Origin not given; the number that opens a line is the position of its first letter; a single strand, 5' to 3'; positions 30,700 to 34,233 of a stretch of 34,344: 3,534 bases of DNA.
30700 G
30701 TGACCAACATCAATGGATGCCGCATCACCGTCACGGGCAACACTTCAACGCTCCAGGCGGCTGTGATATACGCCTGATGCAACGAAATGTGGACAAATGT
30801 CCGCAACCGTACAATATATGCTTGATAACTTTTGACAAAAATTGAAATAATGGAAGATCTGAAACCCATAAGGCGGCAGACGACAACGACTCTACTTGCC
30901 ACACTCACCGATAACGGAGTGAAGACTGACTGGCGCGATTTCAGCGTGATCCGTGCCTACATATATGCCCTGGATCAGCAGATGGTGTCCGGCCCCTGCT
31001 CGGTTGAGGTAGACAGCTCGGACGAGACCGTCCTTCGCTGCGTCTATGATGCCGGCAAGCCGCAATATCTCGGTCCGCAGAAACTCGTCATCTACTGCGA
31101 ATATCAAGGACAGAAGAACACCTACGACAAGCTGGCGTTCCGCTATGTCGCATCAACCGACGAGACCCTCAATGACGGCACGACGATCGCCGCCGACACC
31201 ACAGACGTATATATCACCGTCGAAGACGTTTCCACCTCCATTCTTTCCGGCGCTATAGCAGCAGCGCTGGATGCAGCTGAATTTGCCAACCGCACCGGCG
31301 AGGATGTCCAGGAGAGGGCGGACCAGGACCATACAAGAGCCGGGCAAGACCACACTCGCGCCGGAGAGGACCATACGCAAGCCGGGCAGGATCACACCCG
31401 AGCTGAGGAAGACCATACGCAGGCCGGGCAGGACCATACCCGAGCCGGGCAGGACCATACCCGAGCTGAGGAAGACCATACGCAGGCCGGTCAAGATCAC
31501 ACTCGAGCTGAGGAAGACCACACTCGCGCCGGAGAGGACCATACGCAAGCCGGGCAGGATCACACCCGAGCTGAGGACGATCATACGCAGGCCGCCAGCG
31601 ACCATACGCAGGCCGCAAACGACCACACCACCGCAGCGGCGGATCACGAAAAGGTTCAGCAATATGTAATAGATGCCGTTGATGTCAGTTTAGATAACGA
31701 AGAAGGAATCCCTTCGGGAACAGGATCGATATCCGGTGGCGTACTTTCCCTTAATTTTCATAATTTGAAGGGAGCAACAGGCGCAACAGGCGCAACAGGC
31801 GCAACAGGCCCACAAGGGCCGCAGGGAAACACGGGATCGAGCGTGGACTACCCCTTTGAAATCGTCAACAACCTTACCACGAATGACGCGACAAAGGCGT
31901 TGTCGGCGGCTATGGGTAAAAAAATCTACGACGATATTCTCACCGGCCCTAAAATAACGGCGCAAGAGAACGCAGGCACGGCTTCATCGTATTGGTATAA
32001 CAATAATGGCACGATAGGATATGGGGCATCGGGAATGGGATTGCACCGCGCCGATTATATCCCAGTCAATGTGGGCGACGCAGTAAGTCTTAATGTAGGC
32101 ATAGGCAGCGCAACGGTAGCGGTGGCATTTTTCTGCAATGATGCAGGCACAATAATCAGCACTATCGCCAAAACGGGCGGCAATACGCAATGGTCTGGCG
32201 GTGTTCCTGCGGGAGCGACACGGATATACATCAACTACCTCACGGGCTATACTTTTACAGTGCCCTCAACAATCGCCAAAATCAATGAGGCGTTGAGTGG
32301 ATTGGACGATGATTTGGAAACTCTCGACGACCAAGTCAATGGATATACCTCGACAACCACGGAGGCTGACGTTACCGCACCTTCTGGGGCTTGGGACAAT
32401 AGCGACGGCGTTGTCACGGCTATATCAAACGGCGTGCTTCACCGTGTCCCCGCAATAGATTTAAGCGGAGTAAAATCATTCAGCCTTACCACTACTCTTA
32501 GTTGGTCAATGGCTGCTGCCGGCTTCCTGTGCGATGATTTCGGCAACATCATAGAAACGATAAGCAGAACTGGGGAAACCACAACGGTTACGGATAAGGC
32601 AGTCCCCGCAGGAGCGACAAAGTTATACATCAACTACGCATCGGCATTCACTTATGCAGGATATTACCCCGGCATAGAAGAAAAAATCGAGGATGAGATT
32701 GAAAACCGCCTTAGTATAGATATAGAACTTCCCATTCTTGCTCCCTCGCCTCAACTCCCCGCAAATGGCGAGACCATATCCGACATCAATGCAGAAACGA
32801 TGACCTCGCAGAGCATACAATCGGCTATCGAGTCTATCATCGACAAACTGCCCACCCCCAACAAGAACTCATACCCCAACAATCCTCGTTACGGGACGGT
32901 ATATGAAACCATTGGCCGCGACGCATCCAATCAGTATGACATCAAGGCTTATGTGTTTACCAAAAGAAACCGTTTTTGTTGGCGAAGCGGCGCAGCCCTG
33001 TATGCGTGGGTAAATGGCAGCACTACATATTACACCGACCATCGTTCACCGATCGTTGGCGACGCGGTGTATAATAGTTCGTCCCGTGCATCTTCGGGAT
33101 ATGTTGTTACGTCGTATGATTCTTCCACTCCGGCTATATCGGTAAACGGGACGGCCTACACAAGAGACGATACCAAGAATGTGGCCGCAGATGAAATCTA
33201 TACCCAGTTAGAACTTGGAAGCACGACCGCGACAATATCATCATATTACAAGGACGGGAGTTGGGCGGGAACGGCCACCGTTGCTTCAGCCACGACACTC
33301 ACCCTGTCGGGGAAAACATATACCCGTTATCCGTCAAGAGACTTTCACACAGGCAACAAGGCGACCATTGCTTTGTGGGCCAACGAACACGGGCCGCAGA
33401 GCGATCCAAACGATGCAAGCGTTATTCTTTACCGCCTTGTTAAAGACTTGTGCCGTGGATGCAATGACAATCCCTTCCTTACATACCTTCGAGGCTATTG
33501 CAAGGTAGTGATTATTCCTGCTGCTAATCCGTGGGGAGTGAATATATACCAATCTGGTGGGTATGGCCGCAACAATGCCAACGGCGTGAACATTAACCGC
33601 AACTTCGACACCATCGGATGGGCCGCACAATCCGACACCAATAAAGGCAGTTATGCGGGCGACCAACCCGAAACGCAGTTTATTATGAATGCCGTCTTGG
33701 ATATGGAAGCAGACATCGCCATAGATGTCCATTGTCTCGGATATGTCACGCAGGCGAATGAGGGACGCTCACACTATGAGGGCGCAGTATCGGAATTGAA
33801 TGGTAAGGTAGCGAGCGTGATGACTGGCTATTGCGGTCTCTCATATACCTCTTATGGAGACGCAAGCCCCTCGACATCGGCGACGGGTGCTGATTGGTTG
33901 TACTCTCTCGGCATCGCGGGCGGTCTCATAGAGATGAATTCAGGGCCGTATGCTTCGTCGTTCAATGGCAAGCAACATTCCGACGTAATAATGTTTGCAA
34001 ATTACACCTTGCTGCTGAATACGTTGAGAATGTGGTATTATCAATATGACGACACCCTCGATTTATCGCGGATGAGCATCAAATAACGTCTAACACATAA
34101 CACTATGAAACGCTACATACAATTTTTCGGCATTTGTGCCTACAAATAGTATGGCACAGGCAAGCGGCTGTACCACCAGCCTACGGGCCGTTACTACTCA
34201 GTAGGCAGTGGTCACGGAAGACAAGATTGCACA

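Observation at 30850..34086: Composite tail fibre ending in an M14 carboxypeptidase-like domain with an altered zinc ligand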

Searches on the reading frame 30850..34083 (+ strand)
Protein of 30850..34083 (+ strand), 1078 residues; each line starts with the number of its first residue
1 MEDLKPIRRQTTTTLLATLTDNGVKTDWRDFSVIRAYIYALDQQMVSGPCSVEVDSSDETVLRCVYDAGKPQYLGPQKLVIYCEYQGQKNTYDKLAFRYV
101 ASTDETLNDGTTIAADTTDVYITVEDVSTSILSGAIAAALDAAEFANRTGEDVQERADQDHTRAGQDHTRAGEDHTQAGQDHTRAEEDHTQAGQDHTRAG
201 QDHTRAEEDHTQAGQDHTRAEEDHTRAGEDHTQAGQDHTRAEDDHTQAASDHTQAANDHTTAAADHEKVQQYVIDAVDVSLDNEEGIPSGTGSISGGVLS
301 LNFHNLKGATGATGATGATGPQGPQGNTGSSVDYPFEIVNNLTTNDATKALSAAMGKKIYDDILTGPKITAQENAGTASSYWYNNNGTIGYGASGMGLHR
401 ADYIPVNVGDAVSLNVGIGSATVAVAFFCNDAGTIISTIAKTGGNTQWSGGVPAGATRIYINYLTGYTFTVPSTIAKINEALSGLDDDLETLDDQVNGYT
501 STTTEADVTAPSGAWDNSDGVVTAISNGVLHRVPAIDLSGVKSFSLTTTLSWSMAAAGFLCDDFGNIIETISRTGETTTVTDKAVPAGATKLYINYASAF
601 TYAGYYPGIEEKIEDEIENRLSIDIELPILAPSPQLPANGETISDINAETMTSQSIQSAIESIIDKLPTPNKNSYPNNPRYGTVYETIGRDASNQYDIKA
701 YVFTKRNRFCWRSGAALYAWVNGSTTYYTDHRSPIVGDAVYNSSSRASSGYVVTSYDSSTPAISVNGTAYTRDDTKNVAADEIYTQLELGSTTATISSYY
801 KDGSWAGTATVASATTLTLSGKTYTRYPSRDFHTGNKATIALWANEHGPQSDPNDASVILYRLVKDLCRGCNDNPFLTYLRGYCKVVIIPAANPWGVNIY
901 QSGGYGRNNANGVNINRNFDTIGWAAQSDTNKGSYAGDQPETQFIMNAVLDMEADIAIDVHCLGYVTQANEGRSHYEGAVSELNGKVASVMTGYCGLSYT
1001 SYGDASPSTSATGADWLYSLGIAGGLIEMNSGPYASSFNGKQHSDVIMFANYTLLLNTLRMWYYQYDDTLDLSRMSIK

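Call 3: search_protein_families(library=pfam, proteins=[window:30850-34083:+], max_evalue=1)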
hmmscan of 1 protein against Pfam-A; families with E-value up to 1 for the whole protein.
window:30850-34083:+ (1078 aa): 3 families
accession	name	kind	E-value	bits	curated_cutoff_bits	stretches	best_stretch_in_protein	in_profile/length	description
PF22337.1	Phage_fiber_rpt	-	3.5e-10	39.8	27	1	338-357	1-20/34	Phage tail fiber repeats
PF21300.2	LbR_Ice_bind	-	0.0012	19.4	30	1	161-243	7-91/97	Grass antifreeze beta roll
PF01391.23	Collagen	-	0.0094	16.1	27.2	1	308-329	31-52/60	Collagen triple helix repeat (20 copies)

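Call 4: search_protein_families(library=phrogs, proteins=[window:30850-34083:+], max_evalue=0.1)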
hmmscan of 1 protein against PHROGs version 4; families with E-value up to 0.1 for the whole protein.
window:30850-34083:+ (1078 aa): 5 families
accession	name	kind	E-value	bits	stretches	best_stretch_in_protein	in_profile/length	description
phrog_4722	-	other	3.6e-10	39.9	1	856-969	215-327/622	zinc carboxypeptidase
phrog_34082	-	tail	1.3e-05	25.1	1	133-283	85-232/579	tail length tape measure protein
phrog_10972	-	tail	0.00053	20.5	1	307-330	171-194/343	tail fiber protein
phrog_17134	-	unknown function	0.028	13.4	1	149-260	266-375/739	-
phrog_22681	-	DNA, RNA and nucleotide metabolism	0.079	13.9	0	307-329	104-126/157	DNA polymerase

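Call 9: search_dna_similar(query=window:30850-34083:+, collection=phages, mode=protein, max_rows=30)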
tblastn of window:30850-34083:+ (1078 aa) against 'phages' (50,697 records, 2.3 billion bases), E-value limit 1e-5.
No match.

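Call 45: find_encoding_contigs(protein=window:30850-34083:+, flank=10000, max_places=5)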
Protein window:30850-34083:+ (1078 aa): 1 contig read that carries it; 1 place shown.
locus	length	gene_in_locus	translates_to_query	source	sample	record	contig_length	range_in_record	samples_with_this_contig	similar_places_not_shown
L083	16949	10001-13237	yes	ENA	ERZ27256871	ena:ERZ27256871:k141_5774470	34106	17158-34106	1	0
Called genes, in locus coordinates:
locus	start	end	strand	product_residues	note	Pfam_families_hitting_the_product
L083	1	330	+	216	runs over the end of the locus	PF04586:Peptidase_S78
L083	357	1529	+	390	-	PF05065:Phage_capsid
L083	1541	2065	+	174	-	-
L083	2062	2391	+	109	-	PF05521:Phage_HCP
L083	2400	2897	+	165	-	-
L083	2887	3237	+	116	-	-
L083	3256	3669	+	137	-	PF06199:Phage_tail_2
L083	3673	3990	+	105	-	-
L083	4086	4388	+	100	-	-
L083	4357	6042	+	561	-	-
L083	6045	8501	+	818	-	-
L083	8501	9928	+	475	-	-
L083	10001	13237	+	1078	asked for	-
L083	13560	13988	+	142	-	-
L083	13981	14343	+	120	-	PF08291:Peptidase_M15_3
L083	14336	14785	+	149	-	-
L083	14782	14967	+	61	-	-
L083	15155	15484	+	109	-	-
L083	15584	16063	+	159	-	-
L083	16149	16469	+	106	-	-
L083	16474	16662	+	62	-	-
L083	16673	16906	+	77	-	-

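Call 48: find_related_loci(query=window:30850-34083:+, collection=viral_contigs, flank=6000)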
Query window:30850-34083:+ (1078 aa) in viral_contigs; peptide patterns used: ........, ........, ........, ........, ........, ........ (x = any residue, [..] = any of these).
15 stretches matched a pattern, but none encodes a relative of the query by tblastn (E <= 1e-3).

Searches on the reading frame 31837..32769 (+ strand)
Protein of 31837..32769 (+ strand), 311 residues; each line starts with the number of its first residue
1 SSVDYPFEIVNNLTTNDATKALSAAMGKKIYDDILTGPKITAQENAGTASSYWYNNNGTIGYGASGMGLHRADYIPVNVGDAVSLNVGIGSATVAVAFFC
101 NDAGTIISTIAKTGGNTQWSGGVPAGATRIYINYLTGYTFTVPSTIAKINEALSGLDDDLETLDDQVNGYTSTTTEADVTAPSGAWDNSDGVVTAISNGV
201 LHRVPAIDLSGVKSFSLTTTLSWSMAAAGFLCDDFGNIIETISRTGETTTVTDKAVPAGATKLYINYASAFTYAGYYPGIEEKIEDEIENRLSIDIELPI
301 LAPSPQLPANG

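Call 11: search_protein_families(library=pfam, proteins=[window:31840-32700:+], max_evalue=1)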
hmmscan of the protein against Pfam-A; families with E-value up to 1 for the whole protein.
window:31840-32700:+ (287 aa): 2 families
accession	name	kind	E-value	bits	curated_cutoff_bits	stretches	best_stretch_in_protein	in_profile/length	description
PF22337.1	Phage_fiber_rpt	-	7.1e-11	42.1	27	1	8-27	1-20/34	Phage tail fiber repeats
PF16591.11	HBM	-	0.32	10.8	29.8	1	143-192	130-179/254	Helical bimodular sensor domain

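Call 29: find_homologous_proteins(query=window:31837-32769:+, max_evalue=0.001)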
Query window:31837-32769:+ (311 aa): 16 proteins with E <= 0.001 among 8000 candidates.
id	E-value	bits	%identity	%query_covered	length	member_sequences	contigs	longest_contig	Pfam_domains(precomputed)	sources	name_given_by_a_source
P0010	1.4e-12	66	67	9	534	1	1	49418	PF22337.2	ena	-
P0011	2.0e-9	55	74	9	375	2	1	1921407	PF22337.2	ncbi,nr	ncbi:hypothetical protein [Ichthyobacterium seriolicida]|nr:hypothetical protein [Ichthyobacterium s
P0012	8.4e-7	47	67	16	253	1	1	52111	PF22337.2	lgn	-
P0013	9.6e-6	43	62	9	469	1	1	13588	PF22337.2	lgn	-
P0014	1.0e-4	40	84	10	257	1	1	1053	PF22337.2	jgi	jgi:hypothetical protein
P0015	1.3e-4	40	62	9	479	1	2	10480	PF22337.2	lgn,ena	-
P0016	1.6e-4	39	63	16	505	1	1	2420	PF22337.2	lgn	-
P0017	2.9e-4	38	76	11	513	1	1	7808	PF22337.2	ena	-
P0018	3.0e-4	38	76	11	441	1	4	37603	PF22337.2,PF24243.2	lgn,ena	-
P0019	3.4e-4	38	76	11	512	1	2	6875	PF22337.2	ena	-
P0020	4.3e-4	38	76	11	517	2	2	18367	PF22337.2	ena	-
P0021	4.7e-4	38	74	11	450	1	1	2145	PF22337.2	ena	-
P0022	5.6e-4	37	93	9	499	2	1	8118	PF22337.2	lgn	-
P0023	5.9e-4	37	74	11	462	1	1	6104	PF22337.2,PF24243.2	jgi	-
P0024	8.7e-4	37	37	38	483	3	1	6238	PF22337.2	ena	-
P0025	9.9e-4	37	71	11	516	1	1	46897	PF22337.2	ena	-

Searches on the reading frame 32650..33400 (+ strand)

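Call 11: search_protein_families(library=pfam, proteins=[window:32650-33400:+], max_evalue=1)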
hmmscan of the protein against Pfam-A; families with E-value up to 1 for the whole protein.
window:32650-33400:+ (250 aa): 1 family
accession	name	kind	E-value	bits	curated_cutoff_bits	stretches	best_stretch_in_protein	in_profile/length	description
PF21535.2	HVO_2248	-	0.011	15.3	27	1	52-109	171-227/251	Uncharacterized motility-related protein HVO_2248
